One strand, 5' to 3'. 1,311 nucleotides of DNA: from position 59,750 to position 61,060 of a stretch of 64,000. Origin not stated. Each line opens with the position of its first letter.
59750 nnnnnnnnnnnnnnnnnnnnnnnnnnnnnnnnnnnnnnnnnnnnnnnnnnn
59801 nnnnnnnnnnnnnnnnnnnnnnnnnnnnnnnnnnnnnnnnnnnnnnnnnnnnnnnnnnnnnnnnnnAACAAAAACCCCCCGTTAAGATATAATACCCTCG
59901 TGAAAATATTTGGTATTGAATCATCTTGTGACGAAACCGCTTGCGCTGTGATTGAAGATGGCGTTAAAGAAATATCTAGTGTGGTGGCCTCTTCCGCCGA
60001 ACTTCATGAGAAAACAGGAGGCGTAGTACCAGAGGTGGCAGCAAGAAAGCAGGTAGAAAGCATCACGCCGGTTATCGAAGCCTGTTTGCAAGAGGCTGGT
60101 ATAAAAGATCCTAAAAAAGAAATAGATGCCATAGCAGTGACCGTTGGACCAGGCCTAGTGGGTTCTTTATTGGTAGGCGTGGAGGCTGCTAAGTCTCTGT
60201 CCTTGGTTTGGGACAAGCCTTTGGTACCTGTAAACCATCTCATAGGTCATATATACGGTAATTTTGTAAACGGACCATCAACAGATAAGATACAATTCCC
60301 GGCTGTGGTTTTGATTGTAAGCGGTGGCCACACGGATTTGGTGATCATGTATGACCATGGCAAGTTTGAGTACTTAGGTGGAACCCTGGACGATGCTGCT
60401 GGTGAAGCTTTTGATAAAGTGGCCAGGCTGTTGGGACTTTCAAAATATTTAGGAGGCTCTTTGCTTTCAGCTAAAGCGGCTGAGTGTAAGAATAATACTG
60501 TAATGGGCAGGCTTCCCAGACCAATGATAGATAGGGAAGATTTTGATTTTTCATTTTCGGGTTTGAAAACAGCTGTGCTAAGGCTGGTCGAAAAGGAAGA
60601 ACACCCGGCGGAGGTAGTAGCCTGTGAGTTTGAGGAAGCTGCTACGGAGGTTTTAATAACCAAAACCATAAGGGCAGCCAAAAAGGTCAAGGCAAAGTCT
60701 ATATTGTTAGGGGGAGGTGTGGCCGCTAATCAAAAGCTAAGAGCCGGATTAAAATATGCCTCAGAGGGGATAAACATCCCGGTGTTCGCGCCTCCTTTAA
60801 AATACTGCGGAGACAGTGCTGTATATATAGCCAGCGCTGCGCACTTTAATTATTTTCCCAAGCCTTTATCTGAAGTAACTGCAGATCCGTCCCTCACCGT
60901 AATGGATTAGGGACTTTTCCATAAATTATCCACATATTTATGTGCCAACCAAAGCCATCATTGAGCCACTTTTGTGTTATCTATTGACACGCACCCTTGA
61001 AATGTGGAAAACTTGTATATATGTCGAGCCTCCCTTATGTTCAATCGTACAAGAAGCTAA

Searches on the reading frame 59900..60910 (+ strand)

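Call 9: search_protein_families(library=pfam, proteins=[window:59900-60910:+], max_evalue=0.00001)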
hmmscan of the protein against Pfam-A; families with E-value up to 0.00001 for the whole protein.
window:59900-60910:+ (336 aa): 2 families
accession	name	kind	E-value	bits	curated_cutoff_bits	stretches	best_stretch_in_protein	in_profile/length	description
PF00814.31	TsaD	-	1.1e-83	281.5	24.8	1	25-311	3-263/264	tRNA N6-adenosine threonylcarbamoyltransferase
PF22521.2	HypF_C_2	-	2.5e-06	27.9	27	1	167-306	96-235/241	Carbamoyltransferase, Kae1-like Domain, second subdomain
